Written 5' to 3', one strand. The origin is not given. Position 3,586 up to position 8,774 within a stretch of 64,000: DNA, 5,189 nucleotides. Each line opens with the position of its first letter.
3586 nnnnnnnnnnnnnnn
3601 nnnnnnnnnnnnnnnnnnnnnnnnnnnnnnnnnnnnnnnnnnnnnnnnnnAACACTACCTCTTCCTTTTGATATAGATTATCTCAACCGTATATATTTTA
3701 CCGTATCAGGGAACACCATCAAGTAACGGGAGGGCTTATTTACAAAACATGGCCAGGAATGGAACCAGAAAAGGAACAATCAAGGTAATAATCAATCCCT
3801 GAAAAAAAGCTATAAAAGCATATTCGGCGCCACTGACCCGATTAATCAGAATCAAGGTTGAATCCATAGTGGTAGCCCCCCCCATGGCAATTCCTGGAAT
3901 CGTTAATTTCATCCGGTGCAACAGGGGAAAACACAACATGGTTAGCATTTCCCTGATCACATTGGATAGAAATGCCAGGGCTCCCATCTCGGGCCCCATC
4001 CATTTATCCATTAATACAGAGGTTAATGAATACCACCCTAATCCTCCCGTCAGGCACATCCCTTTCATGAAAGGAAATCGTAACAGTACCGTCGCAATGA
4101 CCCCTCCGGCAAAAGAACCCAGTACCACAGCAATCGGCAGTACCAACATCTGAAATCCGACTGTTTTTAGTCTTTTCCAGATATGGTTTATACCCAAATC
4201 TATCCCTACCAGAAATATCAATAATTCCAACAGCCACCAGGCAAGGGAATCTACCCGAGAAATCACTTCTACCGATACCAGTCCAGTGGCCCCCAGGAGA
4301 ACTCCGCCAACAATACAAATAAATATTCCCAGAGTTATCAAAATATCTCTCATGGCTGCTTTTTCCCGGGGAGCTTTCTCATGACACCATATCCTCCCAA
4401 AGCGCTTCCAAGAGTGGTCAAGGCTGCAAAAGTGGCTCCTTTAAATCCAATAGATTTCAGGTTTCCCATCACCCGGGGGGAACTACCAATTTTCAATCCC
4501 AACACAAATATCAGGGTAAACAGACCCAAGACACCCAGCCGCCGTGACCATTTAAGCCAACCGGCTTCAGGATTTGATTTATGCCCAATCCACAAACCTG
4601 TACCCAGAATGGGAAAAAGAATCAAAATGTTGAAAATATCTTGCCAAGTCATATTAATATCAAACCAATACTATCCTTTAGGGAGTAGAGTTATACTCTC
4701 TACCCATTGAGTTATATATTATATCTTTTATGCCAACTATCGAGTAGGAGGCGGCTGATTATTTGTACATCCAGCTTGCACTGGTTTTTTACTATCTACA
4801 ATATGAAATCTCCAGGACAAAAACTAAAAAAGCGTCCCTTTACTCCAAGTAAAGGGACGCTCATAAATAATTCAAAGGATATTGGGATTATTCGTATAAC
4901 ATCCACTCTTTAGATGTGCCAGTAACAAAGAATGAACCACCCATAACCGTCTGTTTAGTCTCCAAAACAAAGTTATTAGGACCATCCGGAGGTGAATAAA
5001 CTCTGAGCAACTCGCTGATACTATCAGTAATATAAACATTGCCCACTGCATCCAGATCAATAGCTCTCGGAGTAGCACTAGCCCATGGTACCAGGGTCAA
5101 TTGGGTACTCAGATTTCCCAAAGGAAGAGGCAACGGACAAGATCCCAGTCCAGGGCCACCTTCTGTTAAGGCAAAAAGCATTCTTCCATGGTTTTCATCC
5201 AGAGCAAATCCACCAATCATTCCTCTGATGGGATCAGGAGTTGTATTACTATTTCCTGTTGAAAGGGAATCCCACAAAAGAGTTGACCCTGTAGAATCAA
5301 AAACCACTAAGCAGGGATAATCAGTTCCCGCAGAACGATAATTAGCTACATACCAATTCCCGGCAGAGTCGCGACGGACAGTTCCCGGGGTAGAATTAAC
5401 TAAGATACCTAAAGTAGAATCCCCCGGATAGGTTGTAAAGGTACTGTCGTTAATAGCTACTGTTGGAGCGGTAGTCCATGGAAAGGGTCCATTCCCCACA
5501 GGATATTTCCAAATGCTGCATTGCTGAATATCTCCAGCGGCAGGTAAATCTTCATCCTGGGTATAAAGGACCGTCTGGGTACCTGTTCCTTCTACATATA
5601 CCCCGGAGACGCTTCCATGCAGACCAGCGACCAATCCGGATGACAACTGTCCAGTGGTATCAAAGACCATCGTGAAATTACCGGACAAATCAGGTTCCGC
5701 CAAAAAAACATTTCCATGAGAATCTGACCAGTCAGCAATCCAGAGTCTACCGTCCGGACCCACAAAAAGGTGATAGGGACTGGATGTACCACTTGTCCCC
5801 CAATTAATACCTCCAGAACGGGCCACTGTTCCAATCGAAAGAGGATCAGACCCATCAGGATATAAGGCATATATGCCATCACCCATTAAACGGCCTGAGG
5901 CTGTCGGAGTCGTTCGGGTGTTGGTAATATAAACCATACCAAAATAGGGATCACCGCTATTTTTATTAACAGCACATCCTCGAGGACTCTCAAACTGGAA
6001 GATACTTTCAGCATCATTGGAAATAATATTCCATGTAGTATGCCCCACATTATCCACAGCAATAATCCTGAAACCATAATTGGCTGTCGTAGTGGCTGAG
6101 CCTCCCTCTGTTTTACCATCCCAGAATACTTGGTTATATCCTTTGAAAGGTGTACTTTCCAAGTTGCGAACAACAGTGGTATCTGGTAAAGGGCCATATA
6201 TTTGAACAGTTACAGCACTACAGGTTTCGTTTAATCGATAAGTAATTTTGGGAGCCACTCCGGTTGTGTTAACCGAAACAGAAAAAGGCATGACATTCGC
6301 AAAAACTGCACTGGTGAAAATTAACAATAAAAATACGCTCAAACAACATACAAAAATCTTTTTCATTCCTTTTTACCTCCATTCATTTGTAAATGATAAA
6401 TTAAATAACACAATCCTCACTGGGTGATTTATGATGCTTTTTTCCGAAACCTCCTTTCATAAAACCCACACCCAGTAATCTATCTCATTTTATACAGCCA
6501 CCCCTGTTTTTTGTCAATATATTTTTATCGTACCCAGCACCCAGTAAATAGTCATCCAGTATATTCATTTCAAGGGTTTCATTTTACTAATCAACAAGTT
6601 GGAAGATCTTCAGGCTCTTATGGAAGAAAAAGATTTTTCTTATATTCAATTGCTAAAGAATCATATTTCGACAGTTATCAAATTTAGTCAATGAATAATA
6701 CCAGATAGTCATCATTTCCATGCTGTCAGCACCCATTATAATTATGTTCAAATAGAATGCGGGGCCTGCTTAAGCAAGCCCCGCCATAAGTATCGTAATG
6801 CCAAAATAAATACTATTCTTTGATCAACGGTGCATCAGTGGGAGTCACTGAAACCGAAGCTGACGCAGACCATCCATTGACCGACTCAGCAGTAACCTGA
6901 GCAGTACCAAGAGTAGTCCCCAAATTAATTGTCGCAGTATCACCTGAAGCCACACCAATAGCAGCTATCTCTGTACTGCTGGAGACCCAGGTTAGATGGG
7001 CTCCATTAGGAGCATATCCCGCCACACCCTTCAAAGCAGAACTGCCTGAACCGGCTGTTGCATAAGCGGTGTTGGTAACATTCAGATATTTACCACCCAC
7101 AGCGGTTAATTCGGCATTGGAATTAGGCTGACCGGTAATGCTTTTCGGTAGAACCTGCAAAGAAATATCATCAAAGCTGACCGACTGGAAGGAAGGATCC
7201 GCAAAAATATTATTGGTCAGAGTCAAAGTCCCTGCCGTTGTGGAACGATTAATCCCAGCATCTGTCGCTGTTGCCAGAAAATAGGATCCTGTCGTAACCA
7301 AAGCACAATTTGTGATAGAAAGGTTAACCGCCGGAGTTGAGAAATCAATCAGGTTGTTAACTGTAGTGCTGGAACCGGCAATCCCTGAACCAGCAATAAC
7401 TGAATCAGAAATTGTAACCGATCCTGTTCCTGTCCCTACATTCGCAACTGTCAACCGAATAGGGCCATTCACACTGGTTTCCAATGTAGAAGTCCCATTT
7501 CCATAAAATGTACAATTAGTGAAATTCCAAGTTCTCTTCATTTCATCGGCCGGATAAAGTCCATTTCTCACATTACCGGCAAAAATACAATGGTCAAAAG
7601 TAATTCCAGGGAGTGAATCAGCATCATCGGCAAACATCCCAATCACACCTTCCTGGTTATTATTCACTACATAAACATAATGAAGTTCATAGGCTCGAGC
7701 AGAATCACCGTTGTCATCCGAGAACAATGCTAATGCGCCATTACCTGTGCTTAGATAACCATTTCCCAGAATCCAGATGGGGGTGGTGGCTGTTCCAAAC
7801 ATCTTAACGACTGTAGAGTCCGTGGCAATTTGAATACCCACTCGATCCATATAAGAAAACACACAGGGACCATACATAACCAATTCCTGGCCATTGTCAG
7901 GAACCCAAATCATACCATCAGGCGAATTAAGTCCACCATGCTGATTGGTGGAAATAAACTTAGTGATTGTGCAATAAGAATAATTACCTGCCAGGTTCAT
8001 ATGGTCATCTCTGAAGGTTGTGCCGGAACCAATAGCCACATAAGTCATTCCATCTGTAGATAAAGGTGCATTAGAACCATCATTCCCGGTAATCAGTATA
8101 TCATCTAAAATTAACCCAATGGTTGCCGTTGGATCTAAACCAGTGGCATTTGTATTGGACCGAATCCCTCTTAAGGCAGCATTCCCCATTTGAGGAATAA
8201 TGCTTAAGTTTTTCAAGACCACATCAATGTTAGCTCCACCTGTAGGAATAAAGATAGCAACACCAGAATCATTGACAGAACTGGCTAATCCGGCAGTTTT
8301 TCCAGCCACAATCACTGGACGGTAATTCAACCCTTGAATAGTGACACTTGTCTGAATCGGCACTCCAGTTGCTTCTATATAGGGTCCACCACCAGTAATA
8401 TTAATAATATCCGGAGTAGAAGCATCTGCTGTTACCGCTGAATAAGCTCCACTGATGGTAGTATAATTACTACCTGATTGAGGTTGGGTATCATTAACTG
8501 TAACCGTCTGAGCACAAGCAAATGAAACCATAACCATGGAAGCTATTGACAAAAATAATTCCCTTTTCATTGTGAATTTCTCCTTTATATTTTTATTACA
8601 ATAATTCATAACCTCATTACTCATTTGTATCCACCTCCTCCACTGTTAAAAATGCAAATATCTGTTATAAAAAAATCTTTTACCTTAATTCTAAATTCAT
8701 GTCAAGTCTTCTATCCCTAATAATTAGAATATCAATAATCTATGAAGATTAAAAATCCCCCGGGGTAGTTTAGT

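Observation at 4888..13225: Array of three individually terminated GspG-like pseudopilin paralogs next to three large secreted Ig-like / beta-helix / beta-propeller proteins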

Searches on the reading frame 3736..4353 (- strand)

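Call 14: search_protein_families(library=pfam, proteins=[window:3736-4353:-], max_evalue=0.0001)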
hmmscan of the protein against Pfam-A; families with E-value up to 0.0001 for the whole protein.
window:3736-4353:- (205 aa): 1 family
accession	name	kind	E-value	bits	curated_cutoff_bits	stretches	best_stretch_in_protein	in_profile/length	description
PF03956.18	Lys_export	-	6.6e-54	182.8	23.8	1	12-200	2-189/190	Lysine exporter LysO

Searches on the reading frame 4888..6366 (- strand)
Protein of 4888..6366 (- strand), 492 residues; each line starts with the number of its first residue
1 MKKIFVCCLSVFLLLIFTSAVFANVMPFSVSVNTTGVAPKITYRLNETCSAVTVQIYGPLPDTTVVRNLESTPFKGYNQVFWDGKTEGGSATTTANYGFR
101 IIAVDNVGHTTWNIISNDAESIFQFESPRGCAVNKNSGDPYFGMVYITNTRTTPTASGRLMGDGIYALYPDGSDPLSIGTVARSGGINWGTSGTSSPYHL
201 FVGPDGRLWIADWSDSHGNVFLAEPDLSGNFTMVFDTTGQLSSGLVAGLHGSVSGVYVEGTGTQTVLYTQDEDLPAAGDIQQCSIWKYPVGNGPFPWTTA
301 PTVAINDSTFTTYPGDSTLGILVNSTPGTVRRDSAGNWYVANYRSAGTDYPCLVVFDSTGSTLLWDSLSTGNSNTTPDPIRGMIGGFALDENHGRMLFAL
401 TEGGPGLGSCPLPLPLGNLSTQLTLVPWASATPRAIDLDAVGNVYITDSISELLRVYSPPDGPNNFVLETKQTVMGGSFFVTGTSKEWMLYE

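Call 3: search_protein_families(library=pfam, proteins=[window:4888-6366:-], max_evalue=0.01)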
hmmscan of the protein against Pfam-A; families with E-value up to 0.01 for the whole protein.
window:4888-6366:- (492 aa): 2 families
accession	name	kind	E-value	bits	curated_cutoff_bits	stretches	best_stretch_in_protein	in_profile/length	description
PF06739.17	SBBP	-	0.0025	18.2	20.5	0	420-447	3-29/38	Beta-propeller repeat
PF13860.13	FlgD_ig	-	0.0028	18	27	1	37-103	10-75/79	FlgD Ig-like domain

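Call 4: search_protein_families(library=ncbifam, proteins=[window:4888-6366:-], max_evalue=0.01)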
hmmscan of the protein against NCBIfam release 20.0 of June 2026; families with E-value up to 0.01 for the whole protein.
window:4888-6366:- (492 aa): 1 family
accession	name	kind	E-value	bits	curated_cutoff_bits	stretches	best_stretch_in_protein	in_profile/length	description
NF033206.1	ScyE_fam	subfamily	0.0018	17.9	80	0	192-242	5-48/333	ScyD/ScyE family protein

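Call 56: search_solved_structures(query=window:4888-6366:-, max_evalue=1)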
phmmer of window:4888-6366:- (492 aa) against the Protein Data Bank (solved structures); distinct sequences matched with E-value up to 1: 3.
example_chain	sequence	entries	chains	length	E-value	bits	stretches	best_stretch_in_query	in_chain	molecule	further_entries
3ww8_A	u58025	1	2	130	0.0011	20.9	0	420-449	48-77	Pizza3 protein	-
3ww7_A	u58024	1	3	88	0.023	16.5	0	419-450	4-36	Pizza2 protein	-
3wwb_A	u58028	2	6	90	0.091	14.6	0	420-449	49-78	Pizza2-SR protein | pizza2sr-pb protein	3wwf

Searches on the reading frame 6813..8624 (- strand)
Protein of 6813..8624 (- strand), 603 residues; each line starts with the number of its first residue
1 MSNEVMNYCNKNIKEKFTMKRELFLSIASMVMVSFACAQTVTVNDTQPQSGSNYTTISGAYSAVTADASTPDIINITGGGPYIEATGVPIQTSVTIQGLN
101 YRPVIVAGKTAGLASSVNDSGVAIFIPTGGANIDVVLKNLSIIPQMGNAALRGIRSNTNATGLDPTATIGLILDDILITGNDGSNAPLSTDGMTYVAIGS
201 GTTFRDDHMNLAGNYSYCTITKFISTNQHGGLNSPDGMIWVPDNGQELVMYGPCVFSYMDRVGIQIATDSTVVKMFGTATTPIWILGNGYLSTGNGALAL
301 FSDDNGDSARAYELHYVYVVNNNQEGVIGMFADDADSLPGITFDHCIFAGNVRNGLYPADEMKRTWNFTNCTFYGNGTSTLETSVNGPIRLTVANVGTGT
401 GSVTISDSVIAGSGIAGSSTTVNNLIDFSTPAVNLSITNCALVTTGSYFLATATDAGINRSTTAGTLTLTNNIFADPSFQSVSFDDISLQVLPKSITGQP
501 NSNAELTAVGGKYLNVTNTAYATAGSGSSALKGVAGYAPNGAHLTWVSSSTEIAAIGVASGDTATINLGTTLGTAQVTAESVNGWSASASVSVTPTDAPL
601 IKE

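Call 3: search_protein_families(library=pfam, proteins=[window:6813-8624:-], max_evalue=0.01)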
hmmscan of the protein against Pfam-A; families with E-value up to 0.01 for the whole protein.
window:6813-8624:- (603 aa): 0 families

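Call 4: search_protein_families(library=ncbifam, proteins=[window:6813-8624:-], max_evalue=0.01)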
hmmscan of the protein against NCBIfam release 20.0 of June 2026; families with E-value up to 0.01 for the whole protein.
window:6813-8624:- (603 aa): 0 families

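Call 53: search_solved_structures(query=A5, max_evalue=1)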
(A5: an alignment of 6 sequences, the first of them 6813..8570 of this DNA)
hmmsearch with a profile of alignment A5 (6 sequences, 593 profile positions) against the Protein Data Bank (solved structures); distinct sequences matched with E-value up to 1: 15.
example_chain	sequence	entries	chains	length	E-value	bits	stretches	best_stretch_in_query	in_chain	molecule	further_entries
1gq8_A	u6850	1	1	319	2.6e-05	26.1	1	24-82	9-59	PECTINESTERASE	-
1xg2_A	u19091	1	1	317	0.00036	22.4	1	24-89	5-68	Pectinesterase 1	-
2nsp_A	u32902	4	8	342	0.0018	20.1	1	20-75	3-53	Pectinesterase A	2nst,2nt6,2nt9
2ntb_A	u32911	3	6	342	0.0018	20.1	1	20-75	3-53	Pectinesterase A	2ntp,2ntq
1qjv_A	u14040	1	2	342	0.0018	20.1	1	20-75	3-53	PECTIN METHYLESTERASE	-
7z47_G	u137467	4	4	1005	0.0048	18.7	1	525-573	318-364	Surface protein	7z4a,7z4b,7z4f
3uw0_A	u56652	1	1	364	0.0056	18.4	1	9-75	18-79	pectinesterase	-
2l04_A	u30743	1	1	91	0.066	14.9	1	512-582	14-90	Major tail protein V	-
3lre_A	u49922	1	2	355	0.26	12.9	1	263-348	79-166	Kinesin-like protein KIF18A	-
7rsi_C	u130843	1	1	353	0.26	12.9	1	263-348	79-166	Kinesin-like protein KIF18A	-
9di0_A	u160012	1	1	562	0.56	11.9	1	263-348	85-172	Kinesin-like protein KIF18A, Methylated-DNA--protein-cysteine methyltransferase chimera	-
8tne_A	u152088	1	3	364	0.68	11.6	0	25-79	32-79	Pectinesterase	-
2m46_A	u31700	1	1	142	0.78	11.4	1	358-435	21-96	Arsenate reductase, putative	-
7t4f_A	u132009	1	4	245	0.86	11.2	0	511-582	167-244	Tail tube protein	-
6p3e_A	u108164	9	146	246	0.86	11.2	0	511-582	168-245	Tail tube protein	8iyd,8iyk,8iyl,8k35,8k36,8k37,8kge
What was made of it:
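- On Pectinesterase CE8 (PF01095), for the 603-aa protein: The profile matches only pectinesterase residues 9-59, the N-terminal cap (call 53).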

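Call 66: find_homologous_proteins(query=window:6813-8570:-, max_evalue=0.001)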
Query window:6813-8570:- (585 aa): 9 proteins with E <= 0.001 among 8000 candidates.
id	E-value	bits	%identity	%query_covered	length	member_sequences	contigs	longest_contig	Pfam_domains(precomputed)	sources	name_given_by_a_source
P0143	0.0e+0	1233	97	100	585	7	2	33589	-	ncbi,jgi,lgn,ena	-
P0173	3.1e-294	995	79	97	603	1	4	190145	-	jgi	jgi:hypothetical protein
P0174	5.8e-177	608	80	61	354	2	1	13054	-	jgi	-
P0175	7.0e-62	228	34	88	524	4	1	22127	-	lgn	-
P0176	6.8e-57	211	35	90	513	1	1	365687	-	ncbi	-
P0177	2.8e-56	209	36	79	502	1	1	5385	-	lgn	-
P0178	1.3e-22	98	28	100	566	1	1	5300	-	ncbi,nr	ncbi:MAG: hypothetical protein QME64_03935 [bacterium]|nr:hypothetical protein [bacterium]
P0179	1.4e-12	65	30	62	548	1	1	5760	PF26182.1,PF02368.25,PF26918.1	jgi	jgi:hypothetical protein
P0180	1.8e-7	48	33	30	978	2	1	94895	-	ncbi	-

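Call 68: find_encoding_contigs(protein=P0176, flank=10000, max_places=1)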
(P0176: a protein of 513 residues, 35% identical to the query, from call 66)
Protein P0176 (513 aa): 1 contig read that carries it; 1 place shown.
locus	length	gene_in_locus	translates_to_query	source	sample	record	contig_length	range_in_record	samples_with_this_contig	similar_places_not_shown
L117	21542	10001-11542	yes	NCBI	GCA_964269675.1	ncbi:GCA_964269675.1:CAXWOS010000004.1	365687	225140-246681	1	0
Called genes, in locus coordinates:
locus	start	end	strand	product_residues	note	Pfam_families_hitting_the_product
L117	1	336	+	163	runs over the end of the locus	PF01467:CTP_transf_like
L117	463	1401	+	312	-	PF16881:LIAS_N, PF04055:Radical_SAM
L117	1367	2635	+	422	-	PF01075:Glyco_transf_9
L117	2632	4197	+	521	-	PF13231:PMT_2 (weak)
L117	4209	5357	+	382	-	PF01784:DUF34_NIF3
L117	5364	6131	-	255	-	PF00528:BPD_transp_1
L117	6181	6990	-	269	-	PF00497:SBP_bac_3, PF10613:Lig_chan-Glu_bd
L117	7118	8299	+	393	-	PF04055:Radical_SAM, PF19288:CofH_C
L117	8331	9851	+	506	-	PF01841:Transglut_core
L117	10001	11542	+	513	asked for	-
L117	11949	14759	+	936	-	-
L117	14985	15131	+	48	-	-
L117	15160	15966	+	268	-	PF20143:NAD_kinase_C (weak)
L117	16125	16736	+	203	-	PF13036:LpoB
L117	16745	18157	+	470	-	PF07719:TPR_2 (faint)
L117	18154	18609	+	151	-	PF07233:DUF1425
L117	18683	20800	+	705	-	-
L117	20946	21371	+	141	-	-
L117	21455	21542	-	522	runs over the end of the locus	PF02142:MGS, PF01808:AICARFT_IMPCHas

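Call 69: find_encoding_contigs(protein=P0175, flank=10000, max_places=1)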
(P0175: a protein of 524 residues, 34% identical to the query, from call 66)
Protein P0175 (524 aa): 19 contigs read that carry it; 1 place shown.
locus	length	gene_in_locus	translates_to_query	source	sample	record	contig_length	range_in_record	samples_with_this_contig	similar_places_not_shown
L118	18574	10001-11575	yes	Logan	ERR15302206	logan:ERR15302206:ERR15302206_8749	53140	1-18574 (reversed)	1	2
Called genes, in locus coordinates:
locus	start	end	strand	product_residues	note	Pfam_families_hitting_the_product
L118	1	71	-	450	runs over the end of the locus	PF01566:Nramp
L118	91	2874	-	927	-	-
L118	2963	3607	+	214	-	-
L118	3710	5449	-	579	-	-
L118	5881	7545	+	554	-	-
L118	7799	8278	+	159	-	-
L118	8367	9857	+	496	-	PF13860:FlgD_ig (weak)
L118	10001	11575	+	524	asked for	-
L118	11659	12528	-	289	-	PF01063:Aminotran_4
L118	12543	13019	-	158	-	-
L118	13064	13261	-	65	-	-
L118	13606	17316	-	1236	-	PF02574:S-methyl_trans, PF00809:Pterin_bind, PF02607:B12-binding_2, PF02310:B12-binding, PF02965:Met_synt_B12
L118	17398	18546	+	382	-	PF08323:Glyco_transf_5 (faint), PF13477:Glyco_trans_4_2, PF13439:Glyco_transf_4, PF13579:Glyco_trans_4_4, PF20706:GT4-conflict, PF00534:Glycos_transf_1, PF13692:Glyco_trans_1_4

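Call 78: predict_structure(alignment_id=A9)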
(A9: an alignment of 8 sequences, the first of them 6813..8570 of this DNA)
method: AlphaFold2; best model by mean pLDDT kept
length: 585 residues; sequences in the alignment: 8
mean_pLDDT: 66.6   pTM: 0.71
mean pLDDT of the five models: 66.6, 65.6, 63.4, 63.3, 61.4
residues with pLDDT >= 90: 79; 70-90: 247; 50-70: 93; < 50: 166
segments of 3 or more residues with pLDDT < 50: 1-3, 14-21, 28-33, 212-214, 397-404, 427-433, 457-554, 556-558, 560-585
pLDDT, mean of each block of 10 residues (from residue 1): 58 46 54 65 79 74 86 91 86 82 92 91 91 91 87 93 88 77 83 87 88 63 70 88 82 81 79 71 71 85 85 66 86 81 80 76 61 65 79 58 60 77 58 51 76 55 33 28 32 31 29 30 24 27 33 46 37 42 25
secondary structure, 60 per line:
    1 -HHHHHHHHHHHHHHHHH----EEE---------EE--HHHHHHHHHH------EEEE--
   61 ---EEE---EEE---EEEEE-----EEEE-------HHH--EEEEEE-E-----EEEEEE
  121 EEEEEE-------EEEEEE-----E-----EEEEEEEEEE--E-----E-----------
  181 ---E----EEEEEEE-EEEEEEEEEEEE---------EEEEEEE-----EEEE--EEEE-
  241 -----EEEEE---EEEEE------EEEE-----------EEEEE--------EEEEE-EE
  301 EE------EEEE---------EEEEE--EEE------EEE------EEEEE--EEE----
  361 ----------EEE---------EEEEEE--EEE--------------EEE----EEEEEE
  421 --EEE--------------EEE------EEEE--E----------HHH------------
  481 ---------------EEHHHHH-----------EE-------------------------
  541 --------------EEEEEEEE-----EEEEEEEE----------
elements in order: H2-18 E23-25 H39-48 E55-58 E64-66 E70-72 E76-80 E86-89 E102-107 E115-126 E134-139 E151-160 E189-195 E197-208 E218-224 E230-233 E236-239 E246-250 E254-258 E265-268 E280-284 E293-297 E299-302 E309-312 E322-326 E329-331 E338-340 E347-351 E354-356 E371-373 E383-388 E391-393 E408-410 E415-420 E423-425 E440-442 E449-452 H498-502 E555-562 E568-575
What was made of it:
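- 6813..8570 (-): Secreted 585-aa protein (603 aa from the ATG at 8624): signal peptide, right-handed parallel beta-helix, and a C-terminal Ig tag ending .............. AF2 pLDDT 66.6, beta-helix core roughly 70-90 (call 78).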
